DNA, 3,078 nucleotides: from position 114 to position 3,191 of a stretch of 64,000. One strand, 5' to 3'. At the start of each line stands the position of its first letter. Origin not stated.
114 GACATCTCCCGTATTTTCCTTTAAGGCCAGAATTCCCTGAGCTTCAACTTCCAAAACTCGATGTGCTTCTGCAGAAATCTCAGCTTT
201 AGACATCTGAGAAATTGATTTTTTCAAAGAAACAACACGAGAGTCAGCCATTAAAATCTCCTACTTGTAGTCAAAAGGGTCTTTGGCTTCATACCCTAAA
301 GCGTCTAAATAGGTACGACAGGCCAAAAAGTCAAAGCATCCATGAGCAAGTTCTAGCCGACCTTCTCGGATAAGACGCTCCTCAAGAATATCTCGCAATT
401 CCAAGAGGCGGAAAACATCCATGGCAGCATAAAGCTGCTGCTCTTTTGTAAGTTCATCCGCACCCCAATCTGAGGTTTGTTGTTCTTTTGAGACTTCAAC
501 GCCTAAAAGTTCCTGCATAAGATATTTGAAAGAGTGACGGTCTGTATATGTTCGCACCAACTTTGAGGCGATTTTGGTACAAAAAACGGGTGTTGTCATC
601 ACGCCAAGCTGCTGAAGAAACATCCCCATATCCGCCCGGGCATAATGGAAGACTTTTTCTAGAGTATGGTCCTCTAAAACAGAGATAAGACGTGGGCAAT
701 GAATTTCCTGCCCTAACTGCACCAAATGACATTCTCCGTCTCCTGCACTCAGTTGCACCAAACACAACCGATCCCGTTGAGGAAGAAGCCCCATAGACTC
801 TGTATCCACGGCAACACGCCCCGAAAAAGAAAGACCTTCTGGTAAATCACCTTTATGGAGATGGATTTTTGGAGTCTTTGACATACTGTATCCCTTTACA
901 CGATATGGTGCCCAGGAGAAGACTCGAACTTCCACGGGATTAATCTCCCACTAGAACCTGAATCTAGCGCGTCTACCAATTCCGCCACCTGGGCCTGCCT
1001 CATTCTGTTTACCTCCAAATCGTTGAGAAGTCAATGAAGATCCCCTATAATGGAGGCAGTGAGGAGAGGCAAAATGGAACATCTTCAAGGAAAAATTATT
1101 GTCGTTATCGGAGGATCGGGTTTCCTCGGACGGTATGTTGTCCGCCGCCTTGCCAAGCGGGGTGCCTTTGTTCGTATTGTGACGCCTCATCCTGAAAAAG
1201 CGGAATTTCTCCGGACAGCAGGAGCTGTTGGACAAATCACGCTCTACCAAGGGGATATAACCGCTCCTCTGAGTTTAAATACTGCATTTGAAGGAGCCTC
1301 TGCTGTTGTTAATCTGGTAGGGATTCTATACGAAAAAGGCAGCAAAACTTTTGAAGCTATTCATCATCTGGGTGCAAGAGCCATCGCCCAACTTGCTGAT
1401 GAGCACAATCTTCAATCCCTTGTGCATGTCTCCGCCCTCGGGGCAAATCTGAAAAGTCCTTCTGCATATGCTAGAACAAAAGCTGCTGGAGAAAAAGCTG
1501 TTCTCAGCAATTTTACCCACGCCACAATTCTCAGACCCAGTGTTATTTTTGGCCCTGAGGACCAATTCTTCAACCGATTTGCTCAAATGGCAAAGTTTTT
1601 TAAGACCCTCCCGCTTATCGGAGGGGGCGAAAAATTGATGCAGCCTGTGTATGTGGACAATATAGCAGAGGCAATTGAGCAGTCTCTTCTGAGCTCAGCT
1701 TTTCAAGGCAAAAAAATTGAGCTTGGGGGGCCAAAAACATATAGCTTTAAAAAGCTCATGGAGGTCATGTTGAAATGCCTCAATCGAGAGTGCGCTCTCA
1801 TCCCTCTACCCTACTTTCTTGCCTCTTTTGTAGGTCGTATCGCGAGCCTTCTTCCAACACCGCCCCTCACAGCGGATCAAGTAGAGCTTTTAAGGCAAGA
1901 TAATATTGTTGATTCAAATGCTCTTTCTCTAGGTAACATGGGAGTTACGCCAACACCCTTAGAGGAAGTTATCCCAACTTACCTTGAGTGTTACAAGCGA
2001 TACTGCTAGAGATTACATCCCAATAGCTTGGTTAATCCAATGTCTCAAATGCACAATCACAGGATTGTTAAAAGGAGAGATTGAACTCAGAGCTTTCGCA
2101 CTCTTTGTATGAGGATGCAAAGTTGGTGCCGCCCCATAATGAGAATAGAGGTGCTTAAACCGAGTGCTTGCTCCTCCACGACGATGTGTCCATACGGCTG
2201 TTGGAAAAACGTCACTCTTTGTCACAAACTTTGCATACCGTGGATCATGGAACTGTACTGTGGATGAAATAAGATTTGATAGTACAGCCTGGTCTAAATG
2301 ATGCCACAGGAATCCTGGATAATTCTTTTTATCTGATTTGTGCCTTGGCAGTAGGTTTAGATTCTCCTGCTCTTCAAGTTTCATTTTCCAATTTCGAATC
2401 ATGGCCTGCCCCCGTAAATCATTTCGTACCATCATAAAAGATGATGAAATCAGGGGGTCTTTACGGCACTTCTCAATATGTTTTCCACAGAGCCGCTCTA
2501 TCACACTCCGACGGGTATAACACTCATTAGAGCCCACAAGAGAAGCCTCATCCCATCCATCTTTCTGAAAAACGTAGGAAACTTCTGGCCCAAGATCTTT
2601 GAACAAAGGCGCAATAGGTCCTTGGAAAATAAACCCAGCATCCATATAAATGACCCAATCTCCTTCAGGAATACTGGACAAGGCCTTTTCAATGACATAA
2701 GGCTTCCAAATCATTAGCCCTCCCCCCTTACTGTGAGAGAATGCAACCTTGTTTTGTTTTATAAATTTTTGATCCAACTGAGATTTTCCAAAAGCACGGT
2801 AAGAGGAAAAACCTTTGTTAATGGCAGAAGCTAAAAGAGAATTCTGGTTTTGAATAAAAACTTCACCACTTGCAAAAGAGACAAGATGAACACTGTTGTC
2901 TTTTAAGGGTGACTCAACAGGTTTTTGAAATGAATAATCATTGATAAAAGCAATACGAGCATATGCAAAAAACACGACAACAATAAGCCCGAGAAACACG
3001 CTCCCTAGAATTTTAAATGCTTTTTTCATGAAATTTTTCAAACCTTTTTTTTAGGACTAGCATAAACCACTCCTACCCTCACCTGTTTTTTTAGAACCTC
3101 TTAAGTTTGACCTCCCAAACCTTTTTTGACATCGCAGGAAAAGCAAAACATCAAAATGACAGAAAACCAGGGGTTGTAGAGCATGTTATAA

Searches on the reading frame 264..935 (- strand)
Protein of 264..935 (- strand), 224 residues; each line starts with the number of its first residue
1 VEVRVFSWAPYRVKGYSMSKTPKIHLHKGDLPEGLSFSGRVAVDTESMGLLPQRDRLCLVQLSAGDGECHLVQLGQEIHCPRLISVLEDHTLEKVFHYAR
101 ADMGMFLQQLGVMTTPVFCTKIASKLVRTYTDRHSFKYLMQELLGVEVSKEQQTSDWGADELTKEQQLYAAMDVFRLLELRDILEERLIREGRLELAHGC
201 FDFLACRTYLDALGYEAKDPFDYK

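Call 64: search_protein_families(library=pfam, proteins=[window:264-935:-], max_evalue=0.001)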
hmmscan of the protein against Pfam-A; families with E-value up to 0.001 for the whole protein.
window:264-935:- (224 aa): 1 family
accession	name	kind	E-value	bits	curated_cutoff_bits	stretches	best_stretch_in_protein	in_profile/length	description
PF01612.26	DNA_pol_A_exo1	-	5.4e-35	121.2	23.6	1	38-188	20-172/173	3'-5' exonuclease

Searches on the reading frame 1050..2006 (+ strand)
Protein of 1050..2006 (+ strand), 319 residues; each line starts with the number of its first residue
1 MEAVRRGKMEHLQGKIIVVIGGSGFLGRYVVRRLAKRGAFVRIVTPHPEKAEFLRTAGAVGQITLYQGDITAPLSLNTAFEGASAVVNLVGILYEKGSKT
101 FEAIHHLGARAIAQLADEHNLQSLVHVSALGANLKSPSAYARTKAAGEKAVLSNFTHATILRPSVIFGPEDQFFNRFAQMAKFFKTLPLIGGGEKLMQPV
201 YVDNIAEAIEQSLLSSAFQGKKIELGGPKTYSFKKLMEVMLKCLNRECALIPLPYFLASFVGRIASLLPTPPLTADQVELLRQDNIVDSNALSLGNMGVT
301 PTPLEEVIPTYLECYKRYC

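Call 64: search_protein_families(library=pfam, proteins=[window:1050-2006:+], max_evalue=0.001)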
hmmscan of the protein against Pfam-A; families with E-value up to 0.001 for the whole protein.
window:1050-2006:+ (319 aa): 9 families
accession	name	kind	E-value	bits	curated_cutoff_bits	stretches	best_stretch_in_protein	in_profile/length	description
PF01073.25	3Beta_HSD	-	4.4e-20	72.3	22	2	18-131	1-118/280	3-beta hydroxysteroid dehydrogenase/isomerase family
PF01370.27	Epimerase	-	2.6e-19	70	20.9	1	17-215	1-227/240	NAD dependent epimerase/dehydratase family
PF13460.12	NAD_binding_10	-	4.8e-14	53.1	27.2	1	21-165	1-145/184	NAD(P)H-binding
PF04321.23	RmlD_sub_bind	-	7.5e-11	42.1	27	1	138-213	123-197/287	RmlD substrate binding domain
PF05368.20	NmrA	-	2.1e-08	34.6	27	1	15-100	3-79/298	NmrA-like family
PF00106.31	adh_short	-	6.5e-08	32.7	26.6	1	15-130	1-118/195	short chain dehydrogenase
PF07993.18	NAD_binding_4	-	2.7e-07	30.5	20.1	0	136-184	173-226/258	Male sterility protein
PF03435.24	Sacchrp_dh_NADP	-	6.3e-05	23.7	25.1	1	17-93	1-79/129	Saccharopine dehydrogenase NADP binding domain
PF02254.24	TrkA_N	-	0.0008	20.2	23.8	0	18-91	1-71/116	TrkA-N domain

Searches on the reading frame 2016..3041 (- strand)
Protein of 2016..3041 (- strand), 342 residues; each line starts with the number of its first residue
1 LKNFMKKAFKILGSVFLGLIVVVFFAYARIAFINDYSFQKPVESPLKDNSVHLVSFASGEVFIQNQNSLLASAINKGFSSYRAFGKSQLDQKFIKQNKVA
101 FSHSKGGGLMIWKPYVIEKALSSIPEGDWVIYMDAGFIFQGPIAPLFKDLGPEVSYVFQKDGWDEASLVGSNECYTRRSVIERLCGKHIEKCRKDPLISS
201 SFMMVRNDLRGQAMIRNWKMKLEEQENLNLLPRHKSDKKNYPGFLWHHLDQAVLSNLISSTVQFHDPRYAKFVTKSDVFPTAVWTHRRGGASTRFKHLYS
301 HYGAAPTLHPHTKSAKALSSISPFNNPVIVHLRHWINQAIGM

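Call 44: search_protein_families(library=pfam, proteins=[window:2016-3041:-], max_evalue=0.01)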
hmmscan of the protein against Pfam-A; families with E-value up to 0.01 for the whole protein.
window:2016-3041:- (342 aa): 1 family
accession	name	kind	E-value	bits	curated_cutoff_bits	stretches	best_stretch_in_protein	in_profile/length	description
PF03407.22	Nucleotid_trans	-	0.007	16.8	22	0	130-264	69-166/208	Nucleotide-diphospho-sugar transferase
